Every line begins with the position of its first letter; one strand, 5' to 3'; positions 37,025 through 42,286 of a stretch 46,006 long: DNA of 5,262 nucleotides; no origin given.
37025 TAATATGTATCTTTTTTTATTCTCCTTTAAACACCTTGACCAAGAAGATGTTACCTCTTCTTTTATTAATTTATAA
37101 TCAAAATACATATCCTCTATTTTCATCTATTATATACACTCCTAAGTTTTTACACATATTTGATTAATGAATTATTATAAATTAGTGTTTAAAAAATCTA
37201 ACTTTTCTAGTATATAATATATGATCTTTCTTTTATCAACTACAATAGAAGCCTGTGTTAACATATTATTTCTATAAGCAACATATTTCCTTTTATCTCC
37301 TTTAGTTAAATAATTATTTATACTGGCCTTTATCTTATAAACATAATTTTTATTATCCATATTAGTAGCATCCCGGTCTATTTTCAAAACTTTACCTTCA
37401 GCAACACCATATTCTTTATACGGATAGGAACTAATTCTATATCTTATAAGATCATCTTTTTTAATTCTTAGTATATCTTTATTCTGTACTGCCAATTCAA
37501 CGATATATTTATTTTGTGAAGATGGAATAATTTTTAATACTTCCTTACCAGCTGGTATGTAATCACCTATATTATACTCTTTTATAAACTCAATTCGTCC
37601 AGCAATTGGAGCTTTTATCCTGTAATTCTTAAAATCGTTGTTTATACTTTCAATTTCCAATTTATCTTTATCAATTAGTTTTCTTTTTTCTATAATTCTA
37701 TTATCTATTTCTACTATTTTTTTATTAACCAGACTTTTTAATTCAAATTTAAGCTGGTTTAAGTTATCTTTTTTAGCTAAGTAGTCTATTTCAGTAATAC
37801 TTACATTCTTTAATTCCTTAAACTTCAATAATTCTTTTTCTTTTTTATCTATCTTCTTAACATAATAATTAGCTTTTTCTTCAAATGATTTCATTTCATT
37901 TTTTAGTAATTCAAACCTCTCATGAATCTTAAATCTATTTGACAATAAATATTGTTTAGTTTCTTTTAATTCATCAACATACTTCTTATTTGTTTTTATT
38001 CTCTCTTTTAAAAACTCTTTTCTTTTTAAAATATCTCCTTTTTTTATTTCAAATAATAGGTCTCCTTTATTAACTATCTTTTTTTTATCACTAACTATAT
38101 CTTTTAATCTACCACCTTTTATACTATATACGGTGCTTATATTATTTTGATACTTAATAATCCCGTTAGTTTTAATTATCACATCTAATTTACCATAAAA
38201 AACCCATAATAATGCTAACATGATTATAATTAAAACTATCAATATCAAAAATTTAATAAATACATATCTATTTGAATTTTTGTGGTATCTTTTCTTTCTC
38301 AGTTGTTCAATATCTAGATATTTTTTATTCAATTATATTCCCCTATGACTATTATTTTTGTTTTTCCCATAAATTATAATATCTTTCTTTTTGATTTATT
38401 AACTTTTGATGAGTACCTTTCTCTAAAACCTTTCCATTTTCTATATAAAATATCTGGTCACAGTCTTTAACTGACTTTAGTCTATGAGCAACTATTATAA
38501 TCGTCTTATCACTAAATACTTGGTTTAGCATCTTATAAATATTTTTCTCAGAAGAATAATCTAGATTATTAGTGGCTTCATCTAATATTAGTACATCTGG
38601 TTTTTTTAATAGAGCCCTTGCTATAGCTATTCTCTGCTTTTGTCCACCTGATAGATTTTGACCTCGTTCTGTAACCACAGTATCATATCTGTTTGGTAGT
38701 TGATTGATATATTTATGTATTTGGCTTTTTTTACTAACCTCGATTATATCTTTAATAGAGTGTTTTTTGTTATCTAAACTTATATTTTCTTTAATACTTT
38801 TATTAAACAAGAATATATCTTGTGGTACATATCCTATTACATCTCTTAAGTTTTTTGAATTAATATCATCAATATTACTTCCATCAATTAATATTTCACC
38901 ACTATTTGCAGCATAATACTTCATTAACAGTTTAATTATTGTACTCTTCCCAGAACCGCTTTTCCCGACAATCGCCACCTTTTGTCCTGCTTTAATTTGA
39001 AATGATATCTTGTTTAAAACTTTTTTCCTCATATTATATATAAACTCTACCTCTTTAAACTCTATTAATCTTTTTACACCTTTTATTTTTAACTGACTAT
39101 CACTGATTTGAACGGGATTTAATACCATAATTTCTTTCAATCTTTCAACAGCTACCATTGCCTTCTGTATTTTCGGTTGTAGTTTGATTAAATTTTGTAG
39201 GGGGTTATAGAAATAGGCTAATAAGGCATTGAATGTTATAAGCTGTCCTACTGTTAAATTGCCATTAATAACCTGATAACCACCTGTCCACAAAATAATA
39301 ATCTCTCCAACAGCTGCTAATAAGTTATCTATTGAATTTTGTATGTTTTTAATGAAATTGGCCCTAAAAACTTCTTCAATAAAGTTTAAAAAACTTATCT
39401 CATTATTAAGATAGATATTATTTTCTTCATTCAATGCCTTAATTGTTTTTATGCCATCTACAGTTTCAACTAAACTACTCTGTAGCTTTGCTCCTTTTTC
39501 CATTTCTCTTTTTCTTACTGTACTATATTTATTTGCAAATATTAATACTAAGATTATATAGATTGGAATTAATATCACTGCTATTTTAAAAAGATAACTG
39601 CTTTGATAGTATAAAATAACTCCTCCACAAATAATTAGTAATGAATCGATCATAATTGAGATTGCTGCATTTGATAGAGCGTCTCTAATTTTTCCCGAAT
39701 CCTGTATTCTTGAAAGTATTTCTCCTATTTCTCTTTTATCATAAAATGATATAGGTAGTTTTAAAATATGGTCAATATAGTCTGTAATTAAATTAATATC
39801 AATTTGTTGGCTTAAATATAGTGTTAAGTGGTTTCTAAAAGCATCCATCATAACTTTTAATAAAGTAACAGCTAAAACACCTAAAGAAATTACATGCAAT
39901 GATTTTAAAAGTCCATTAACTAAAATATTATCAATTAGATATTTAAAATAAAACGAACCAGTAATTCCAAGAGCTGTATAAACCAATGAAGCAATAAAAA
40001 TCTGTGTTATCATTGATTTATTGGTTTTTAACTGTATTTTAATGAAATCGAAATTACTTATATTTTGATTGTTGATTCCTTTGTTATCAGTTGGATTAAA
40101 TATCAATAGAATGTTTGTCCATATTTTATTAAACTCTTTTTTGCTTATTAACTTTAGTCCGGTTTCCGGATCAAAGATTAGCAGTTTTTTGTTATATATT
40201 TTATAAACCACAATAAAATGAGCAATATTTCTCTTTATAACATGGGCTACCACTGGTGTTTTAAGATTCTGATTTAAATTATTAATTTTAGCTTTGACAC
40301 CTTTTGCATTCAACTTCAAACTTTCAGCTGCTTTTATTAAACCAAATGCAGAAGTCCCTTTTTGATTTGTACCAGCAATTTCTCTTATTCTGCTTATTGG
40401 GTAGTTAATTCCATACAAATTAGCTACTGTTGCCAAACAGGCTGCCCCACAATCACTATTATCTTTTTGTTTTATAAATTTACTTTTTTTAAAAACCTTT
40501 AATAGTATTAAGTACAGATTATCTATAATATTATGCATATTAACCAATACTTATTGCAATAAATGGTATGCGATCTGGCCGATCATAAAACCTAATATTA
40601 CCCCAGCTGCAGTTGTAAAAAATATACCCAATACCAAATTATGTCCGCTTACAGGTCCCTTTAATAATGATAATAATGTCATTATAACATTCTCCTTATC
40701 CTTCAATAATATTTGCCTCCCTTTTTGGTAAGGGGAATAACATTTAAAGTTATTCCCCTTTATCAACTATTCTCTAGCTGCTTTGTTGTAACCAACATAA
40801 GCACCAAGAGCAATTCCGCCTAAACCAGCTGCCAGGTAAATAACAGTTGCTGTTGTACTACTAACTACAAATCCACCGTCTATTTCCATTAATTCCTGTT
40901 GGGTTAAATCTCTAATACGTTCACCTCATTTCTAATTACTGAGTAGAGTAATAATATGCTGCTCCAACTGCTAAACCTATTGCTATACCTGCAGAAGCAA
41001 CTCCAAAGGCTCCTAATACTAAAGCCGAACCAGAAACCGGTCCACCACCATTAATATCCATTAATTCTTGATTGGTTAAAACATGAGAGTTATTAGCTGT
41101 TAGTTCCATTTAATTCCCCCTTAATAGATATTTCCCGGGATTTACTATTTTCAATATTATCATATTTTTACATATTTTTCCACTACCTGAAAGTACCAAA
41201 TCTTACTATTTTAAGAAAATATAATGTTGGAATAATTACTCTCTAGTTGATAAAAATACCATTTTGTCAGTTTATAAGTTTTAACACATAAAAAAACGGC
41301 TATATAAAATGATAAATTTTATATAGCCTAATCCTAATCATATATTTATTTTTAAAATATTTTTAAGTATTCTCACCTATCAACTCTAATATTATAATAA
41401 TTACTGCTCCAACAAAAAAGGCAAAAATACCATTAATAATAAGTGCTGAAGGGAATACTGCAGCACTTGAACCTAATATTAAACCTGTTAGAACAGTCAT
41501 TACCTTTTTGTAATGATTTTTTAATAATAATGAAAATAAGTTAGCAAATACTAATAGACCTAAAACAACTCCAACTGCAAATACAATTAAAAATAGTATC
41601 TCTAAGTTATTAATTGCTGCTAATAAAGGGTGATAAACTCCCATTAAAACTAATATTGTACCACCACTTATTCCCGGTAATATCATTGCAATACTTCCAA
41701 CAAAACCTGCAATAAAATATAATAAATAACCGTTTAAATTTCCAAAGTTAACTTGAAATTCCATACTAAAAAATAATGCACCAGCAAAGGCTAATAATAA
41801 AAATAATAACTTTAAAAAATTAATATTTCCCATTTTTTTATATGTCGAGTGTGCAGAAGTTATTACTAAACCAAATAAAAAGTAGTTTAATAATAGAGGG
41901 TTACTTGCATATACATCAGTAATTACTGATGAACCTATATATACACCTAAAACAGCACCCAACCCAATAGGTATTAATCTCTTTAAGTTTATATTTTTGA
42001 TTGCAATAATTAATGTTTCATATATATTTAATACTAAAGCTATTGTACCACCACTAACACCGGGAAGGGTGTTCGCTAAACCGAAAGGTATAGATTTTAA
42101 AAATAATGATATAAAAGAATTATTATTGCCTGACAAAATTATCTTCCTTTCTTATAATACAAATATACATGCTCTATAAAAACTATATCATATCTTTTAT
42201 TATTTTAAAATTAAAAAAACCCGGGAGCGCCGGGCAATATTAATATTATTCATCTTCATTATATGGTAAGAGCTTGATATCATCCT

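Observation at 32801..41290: Class II microcin / two-peptide-bacteriocin-like locus joined to a diderm-style three-part export set in a Firmicute-type genome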

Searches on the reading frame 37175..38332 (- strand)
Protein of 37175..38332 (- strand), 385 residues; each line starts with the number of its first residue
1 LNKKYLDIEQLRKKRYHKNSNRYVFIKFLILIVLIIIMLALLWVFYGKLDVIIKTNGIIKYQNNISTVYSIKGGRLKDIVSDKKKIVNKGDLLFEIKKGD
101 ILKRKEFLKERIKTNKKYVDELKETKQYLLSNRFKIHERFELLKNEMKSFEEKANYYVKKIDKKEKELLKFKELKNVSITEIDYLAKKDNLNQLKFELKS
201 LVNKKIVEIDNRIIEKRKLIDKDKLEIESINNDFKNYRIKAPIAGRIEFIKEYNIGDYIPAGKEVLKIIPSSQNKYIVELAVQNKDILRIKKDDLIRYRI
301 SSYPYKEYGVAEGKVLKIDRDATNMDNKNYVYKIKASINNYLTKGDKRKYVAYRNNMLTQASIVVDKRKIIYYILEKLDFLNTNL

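Call 3: search_protein_families(library=pfam, proteins=[window:37175-38332:-], max_evalue=1)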
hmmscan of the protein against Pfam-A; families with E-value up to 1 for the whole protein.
window:37175-38332:- (385 aa): 5 families
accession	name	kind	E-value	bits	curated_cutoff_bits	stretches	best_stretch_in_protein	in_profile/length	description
PF13437.12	HlyD_3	-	9.4e-17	62.1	22.2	1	239-341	2-96/106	HlyD family secretion protein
PF16576.10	HlyD_D23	-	1.3e-05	25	30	1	50-319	3-185/214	Barrel-sandwich domain of CusB or HlyD membrane-fusion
PF11673.13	DUF3269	-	0.027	15.3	25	1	58-92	19-49/73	Protein of unknown function (DUF3269)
PF11616.13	EZH2_WD-Binding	-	0.09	13.3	25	0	131-146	6-21/30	WD repeat binding protein EZH2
PF13533.13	Biotin_lipoyl_2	-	0.13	12.6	29.8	0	85-96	20-31/32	Biotin-lipoyl like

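Call 4: search_protein_families(library=ncbifam, proteins=[window:37175-38332:-], max_evalue=1)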
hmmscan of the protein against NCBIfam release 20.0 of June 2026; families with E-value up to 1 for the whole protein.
window:37175-38332:- (385 aa): 9 families
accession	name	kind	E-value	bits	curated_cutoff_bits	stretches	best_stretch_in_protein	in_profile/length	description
TIGR01843.1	type_I_hlyD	subfamily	2.7e-31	109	208.65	2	106-376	139-409/422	HlyD family type I secretion periplasmic adaptor subunit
TIGR01000.1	bacteriocin_acc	subfamily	2.2e-18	66.4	258.85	2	176-342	260-422/457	bacteriocin secretion accessory protein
TIGR03794.1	NHLM_micro_HlyD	equivalog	5.1e-11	42.1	156.2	2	28-179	20-174/421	NHLP bacteriocin system secretion protein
TIGR00998.1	8a0101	subfamily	8.5e-11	41.4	390.8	1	27-320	3-283/334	EmrA/EmrK family multidrug efflux transporter periplasmic adaptor subunit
TIGR01730.1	RND_mfp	subfamily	9.2e-10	38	94.9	1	216-340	114-229/322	efflux RND transporter periplasmic adaptor subunit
NF007785.0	PRK10476.1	equivalog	3.1e-05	23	376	1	26-97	11-80/347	multidrug transporter subunit MdtN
NF008589.1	PRK11556.1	equivalog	0.0015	17.5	391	1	201-341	156-296/392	MdtA/MuxA family multidrug efflux RND transporter periplasmic adaptor subunit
NF007850.1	PRK10559.1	equivalog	0.027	13.6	400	1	29-126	8-97/303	p-hydroxybenzoic acid efflux pump subunit AaeA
NF049873.2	cytotoxin_MakE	exception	0.13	11.2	360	1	99-224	69-190/352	alpha-pore-forming cytotoxin subunit MakE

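Call 36: find_related_loci(query=A5, collection=genome_contigs, flank=10000)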
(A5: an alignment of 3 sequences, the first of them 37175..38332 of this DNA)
Query A5 (385 aa) in genome_contigs; peptide patterns used: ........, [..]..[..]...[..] (x = any residue, [..] = any of these).
141 stretches matched a pattern; 1 encode a relative of the query (tblastn E <= 1e-3); 1 distinct loci.
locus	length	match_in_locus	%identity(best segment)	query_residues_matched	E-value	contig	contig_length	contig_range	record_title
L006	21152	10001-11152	84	1-384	0e+0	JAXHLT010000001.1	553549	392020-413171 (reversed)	MAG: Halanaerobiales bacterium isolate Salar_de_Ascotan_soil_MAG_ASO31 contig_1457_polypolish, whole genome shotgun sequ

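Call 69: search_solved_structures(query=window:37175-38332:-, max_evalue=0.01)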
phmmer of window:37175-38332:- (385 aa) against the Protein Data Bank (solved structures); distinct sequences matched with E-value up to 0.01: 2.
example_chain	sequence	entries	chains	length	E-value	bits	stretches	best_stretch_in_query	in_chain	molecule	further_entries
8dck_C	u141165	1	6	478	1.7e-13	53.9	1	96-379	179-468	Membrane fusion protein (MFP) family protein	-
7sgr_H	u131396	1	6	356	2.6e-08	36.9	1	279-379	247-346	Membrane fusion protein (MFP) family protein,Hemolysin secretion protein D, chromosomal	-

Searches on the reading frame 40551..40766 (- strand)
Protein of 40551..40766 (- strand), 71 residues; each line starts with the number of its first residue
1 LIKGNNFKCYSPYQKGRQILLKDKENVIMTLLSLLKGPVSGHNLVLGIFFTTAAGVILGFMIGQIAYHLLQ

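Call 3: search_protein_families(library=pfam, proteins=[window:40551-40766:-], max_evalue=1)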
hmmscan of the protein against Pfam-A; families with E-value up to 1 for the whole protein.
window:40551-40766:- (71 aa): 1 family
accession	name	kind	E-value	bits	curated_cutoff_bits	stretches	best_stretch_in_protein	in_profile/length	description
PF22127.1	NtdA_N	-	0.055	13.7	27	1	19-46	5-30/66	NTD biosynthesis operon protein NtdA, N-terminal domain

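Call 4: search_protein_families(library=ncbifam, proteins=[window:40551-40766:-], max_evalue=1)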
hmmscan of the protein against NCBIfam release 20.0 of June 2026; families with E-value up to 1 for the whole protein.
window:40551-40766:- (71 aa): 0 families

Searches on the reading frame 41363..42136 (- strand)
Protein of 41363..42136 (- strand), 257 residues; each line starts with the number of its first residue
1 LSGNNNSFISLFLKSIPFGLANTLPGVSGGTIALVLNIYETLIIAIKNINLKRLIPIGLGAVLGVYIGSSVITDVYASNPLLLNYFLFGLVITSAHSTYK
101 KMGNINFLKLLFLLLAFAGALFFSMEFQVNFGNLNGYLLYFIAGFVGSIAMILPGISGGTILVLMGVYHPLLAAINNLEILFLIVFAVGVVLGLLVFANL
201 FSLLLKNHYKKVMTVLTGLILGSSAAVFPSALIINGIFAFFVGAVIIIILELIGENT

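Call 3: search_protein_families(library=pfam, proteins=[window:41363-42136:-], max_evalue=1)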
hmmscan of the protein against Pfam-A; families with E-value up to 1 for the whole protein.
window:41363-42136:- (257 aa): 1 family
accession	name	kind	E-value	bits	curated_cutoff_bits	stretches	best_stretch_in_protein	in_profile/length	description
PF04018.18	VCA0040-like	-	8.2e-47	160.3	26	1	19-230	2-231/246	Undecaprenyl phosphate translocase-like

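Call 4: search_protein_families(library=ncbifam, proteins=[window:41363-42136:-], max_evalue=1)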
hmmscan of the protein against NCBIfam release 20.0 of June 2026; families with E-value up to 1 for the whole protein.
window:41363-42136:- (257 aa): 2 families
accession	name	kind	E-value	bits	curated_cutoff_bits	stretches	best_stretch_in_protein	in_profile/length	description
NF052564.1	PlprenPhTpVIBCH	equivalog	3.5e-40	138.2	400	2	47-231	62-244/303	polyprenyl-phosphate transporter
NF052563.1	PlprenPhTpPopt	equivalog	2.5e-21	76.4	400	1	12-249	8-266/277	polyprenyl-phosphate transporter PopT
